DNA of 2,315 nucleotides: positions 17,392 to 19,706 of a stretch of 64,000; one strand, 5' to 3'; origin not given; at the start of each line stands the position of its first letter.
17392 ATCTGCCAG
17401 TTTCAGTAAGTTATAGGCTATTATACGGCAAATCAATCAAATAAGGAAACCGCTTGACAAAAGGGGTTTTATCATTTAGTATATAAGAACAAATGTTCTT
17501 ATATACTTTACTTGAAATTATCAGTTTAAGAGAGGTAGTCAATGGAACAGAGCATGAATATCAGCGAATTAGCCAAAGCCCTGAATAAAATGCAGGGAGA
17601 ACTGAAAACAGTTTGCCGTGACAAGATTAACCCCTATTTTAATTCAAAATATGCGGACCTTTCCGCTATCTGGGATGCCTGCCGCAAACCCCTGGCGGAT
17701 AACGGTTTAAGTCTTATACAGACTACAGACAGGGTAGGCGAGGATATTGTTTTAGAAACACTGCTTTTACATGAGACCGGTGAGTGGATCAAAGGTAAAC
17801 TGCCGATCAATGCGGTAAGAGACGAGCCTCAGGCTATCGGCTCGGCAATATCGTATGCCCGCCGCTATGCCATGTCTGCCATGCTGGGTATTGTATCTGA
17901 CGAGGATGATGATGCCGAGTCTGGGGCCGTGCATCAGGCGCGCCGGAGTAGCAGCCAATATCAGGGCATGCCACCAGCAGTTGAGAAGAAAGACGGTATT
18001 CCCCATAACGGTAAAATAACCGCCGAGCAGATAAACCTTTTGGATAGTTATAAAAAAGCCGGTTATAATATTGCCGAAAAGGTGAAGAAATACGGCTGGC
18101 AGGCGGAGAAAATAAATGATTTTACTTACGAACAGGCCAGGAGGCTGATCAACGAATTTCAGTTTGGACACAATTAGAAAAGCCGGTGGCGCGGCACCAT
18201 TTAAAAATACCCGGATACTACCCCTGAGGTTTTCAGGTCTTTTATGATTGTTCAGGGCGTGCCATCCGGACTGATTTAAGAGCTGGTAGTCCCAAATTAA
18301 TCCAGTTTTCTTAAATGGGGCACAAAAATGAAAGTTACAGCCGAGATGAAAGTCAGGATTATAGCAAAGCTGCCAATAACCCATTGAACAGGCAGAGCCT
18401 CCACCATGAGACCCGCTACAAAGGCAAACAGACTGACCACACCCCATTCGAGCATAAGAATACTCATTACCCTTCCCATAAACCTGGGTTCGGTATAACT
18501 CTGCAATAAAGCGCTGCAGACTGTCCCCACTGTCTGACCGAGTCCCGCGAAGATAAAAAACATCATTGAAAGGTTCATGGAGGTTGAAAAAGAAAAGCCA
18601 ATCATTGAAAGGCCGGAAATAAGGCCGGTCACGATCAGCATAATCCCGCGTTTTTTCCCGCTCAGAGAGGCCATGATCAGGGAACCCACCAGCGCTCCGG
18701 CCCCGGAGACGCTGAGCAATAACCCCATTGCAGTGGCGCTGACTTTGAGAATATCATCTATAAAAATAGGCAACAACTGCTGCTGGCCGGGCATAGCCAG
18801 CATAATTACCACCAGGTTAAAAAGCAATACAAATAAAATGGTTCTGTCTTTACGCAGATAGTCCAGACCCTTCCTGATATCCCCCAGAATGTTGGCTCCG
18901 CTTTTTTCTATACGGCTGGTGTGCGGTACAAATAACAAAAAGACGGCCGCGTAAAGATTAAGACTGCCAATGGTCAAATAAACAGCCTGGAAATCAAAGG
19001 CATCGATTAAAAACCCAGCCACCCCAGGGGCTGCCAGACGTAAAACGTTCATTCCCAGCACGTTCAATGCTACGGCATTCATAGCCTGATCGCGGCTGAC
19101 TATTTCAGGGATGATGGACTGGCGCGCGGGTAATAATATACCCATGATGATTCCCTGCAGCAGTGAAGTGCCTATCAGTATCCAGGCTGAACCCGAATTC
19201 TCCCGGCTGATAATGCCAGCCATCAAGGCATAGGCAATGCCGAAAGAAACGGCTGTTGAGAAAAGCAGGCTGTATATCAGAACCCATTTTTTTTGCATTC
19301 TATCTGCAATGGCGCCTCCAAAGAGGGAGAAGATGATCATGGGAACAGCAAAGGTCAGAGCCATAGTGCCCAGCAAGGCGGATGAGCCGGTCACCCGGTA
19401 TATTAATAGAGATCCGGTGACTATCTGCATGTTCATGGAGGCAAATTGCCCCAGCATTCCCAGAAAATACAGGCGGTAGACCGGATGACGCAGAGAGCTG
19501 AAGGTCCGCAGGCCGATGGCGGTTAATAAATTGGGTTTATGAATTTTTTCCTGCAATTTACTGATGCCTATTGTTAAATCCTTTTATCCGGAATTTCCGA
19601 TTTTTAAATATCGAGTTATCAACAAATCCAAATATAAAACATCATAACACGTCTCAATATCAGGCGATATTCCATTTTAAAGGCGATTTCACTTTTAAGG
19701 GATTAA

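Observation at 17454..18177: Orphan ERF recombinase gene behind a perfect SOS (Cheo-type) box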

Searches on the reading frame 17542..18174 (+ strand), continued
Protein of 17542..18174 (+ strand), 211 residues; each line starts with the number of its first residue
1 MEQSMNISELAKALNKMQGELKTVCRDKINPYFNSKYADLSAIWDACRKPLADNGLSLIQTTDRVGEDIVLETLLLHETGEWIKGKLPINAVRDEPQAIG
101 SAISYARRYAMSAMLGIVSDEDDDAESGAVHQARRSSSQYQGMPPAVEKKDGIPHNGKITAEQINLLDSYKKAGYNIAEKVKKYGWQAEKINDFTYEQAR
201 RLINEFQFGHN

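Call 77: get_annotated_region(hit=H7, flank=3000)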
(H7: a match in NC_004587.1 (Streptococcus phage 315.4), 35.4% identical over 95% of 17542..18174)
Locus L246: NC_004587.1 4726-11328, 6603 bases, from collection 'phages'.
description: Streptococcus prophage 315.4, complete genome.
organism: Streptococcus phage 315.4 (NCBI taxid 198541)
taxonomy: Viruses; Duplodnaviria; Heunggongvirae; Uroviricota; Caudoviricetes
host: Streptococcus pyogenes MGAS315; source: -; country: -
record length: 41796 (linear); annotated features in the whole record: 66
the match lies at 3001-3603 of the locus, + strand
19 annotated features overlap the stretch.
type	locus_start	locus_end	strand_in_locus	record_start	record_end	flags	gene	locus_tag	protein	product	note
CDS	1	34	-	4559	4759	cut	-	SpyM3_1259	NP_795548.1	hypothetical protein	best blastp hit: emb|CAC91239.1| (AJ414152) conserved hypothetical protein [Yersinia pestis]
CDS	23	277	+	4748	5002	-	-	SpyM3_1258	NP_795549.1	hypothetical protein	best blastp hit: gi|7404491|sp|P39371|YJHT_ECOLI hypothetical protein yjhT precursor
CDS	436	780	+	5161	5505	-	-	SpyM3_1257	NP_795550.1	hypothetical protein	best blastp hit: emb|CAB73437.1| (AL139077) putative cyclopropane-fatty-acyl-phospholipid synthase [Campylobacter ...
CDS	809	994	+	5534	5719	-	-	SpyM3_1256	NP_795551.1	hypothetical protein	best blastp hit: gb|AAL15049.1| (AY050245) hypothetical protein-phage associated [temperate phage PhiNIH1.1]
CDS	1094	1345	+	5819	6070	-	-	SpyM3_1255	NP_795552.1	putative replication protein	best non-GAS blastp hit: gb|AAG15562.1| (AY007566) replication protein [Lactococcus lactis bacteriophage TP901-1], and ...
CDS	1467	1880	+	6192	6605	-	-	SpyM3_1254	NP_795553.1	DnaD domain protein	best non-GAS blastp hit: gb|AAK75661.1| (AE007452) conserved hypothetical protein [Streptococcus pneumoniae TIGR4]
CDS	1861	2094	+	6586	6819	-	-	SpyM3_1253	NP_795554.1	hypothetical protein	best blastp hit: gb|AAL15051.1| (AY050245) hypothetical protein-phage associated [temperate phage PhiNIH1.1]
CDS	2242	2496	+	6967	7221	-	-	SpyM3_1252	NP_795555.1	hypothetical protein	best blastp hit: gb|AAL15052.1| (AY050245) hypothetical protein-phage associated [temperate phage PhiNIH1.1]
CDS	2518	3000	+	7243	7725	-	-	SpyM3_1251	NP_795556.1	siphovirus Gp157 family protein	best non-GAS blastp hit: gb|AAC72433.1| (AF004379) orf157 [Streptococcus thermophilus bacteriophage Sfi21], and ...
CDS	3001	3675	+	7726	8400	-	-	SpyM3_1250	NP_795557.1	ERF family protein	best blastp hit: gb|AAL15054.1| (AY050245) recombination protein [temperate phage PhiNIH1.1]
CDS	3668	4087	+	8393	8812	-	-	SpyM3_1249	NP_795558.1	single-stranded DNA-binding protein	best blastp hit: gb|AAL15055.1| (AY050245) single-strand binding protein [temperate phage PhiNIH1.1]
CDS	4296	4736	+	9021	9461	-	-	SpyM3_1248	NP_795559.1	hypothetical protein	best non-GAS blastp hit: gb|AAF43503.1|AF145054_11 (AF145054) ORF10 [Streptococcus thermophilus bacteriophage 7201]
CDS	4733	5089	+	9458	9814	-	-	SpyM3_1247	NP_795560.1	hypothetical protein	best blastp hit: gb|AAL98314.1| (AE010087) hypothetical phage protein [Streptococcus pyogenes MGAS8232]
CDS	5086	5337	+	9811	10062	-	-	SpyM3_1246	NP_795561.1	hypothetical protein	best non-GAS blastp hit: emb|CAD14541.1| (AL646061) PROBABLE BACTERIOPHAGE-RELATED PROTEIN [Ralstonia solanacearum]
CDS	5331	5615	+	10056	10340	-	-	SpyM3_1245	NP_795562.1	DUF3310 domain-containing protein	best non-GAS blastp hit: emb|CAC85610.1| (AJ312240) Gp52 protein [Bacteriophage PSA]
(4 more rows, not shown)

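Call 78: get_annotated_region(hit=H15, flank=3000)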
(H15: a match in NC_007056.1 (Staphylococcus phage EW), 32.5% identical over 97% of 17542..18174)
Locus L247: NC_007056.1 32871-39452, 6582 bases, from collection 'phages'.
description: Staphylococcus phage EW, complete genome.
organism: Staphylococcus phage EW (NCBI taxid 2936814)
taxonomy: Viruses; Duplodnaviria; Heunggongvirae; Uroviricota; Caudoviricetes; Azeredovirinae; Phietavirus; Phietavirus EW
host: Staphylococcus aureus; source: -; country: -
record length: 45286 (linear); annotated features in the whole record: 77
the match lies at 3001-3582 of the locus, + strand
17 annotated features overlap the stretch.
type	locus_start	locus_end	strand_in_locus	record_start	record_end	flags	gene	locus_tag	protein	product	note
CDS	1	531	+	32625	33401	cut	-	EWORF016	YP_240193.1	Rha family transcriptional regulator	-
CDS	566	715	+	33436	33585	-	-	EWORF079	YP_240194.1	ORF079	-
CDS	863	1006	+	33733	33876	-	-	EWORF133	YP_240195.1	ORF133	-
CDS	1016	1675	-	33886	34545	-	-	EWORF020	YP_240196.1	ORF020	-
CDS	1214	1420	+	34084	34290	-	-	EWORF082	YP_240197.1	ORF082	-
CDS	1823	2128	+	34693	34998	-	-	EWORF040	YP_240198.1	DUF771 domain-containing protein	-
CDS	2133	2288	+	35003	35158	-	-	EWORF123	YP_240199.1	ORF123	-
CDS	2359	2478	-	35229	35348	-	-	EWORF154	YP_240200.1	ORF154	-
CDS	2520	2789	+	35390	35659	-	-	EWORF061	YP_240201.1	ORF061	-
CDS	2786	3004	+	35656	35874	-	-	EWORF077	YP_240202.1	DUF2483 family protein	-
CDS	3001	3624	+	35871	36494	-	-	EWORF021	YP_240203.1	Erf-like ssDNA annealing protein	-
CDS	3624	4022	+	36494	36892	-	-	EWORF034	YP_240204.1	single-stranded DNA-binding protein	-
CDS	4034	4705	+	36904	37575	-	-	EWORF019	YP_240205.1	ORF019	-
CDS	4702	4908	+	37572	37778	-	-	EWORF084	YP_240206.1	helix-turn-helix domain-containing protein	-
CDS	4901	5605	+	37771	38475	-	-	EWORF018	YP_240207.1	replication initiation protein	-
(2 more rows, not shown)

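Call 79: get_annotated_region(hit=H20, flank=3000)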
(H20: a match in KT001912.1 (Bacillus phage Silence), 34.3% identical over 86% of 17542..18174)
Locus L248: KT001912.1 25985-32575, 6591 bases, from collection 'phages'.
description: Bacillus phage Silence, complete genome.
organism: Bacillus phage Silence (NCBI taxid 1675599)
taxonomy: Viruses; Duplodnaviria; Heunggongvirae; Uroviricota; Caudoviricetes
host: Bacillus megaterium; source: -; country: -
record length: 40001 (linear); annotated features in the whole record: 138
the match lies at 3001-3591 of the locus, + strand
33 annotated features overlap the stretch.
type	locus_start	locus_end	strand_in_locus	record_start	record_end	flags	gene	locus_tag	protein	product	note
CDS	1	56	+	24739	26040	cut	-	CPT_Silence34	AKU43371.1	FtsK/SpoIIIE protein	-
regulatory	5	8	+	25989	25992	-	-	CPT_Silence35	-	ribosome_binding_site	-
CDS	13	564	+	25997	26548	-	-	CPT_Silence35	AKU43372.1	plasmid replication-relaxation protein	-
regulatory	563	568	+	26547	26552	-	-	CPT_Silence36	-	ribosome_binding_site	-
CDS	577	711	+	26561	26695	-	-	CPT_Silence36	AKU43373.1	hypothetical protein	-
regulatory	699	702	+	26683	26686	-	-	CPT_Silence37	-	ribosome_binding_site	-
CDS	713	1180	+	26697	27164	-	-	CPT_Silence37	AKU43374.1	hypothetical protein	-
regulatory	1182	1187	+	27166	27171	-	-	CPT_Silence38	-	ribosome_binding_site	-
CDS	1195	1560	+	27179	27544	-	-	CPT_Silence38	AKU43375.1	hypothetical protein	-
regulatory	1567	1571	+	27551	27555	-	-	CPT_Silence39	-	ribosome_binding_site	-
CDS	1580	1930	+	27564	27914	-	-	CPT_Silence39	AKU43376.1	hypothetical protein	-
regulatory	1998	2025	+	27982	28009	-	-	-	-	terminator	-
regulatory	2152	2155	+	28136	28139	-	-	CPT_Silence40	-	ribosome_binding_site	-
CDS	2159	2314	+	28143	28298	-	-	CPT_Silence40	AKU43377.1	hypothetical protein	-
regulatory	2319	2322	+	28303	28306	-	-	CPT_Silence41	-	ribosome_binding_site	-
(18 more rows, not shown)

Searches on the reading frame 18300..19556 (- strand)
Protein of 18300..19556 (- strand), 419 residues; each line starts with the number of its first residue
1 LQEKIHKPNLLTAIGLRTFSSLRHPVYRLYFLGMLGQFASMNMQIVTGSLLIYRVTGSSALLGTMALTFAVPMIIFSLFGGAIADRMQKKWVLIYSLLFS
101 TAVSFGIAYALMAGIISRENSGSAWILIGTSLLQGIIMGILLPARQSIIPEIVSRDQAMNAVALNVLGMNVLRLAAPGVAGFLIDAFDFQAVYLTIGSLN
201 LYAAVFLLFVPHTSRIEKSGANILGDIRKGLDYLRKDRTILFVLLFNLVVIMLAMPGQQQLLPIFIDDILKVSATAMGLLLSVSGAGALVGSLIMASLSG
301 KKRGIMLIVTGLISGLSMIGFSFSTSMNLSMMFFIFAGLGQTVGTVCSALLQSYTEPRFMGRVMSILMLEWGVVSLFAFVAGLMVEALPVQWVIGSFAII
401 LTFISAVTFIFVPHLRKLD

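Call 62: search_protein_families(library=ncbifam, proteins=[window:18300-19556:-], max_evalue=0.001)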
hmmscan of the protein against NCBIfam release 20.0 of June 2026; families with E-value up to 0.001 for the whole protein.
window:18300-19556:- (419 aa): 8 families
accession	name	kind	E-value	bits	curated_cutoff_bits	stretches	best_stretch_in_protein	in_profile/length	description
TIGR00900.1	2A0121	subfamily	9.4e-38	130.5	319.6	1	31-387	5-362/364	H+ Antiporter protein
NF007792.0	PRK10489.1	equivalog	5.2e-31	108.1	324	1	22-418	13-405/419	enterobactin transporter EntS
NF012178.0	tet_MFS_V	exception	1.9e-14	53.6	640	1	35-369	19-354/409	tetracycline efflux MFS transporter Tet(V)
NF006386.0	PRK08633.1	equivalog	2.5e-13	48.7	1221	1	28-414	13-412/1147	acyl-[ACP]--phospholipid O-acyltransferase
TIGR00880.1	2_A_01_02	superfamily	6.4e-12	45.8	131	1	63-213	1-140/141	multidrug resistance protein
TIGR00881.1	2A0104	subfamily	1.3e-09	37.6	407.75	2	61-215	31-175/379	phosphoglycerate transporter protein PgtP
TIGR00895.1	2A0115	subfamily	1.8e-05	23.9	418.55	0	270-400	47-183/398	aromatic acid/H+ symport family MFS transporter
TIGR00711.1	efflux_EmrB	subfamily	8.4e-05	21.5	230.2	0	125-218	91-185/485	DHA2 family efflux MFS transporter permease subunit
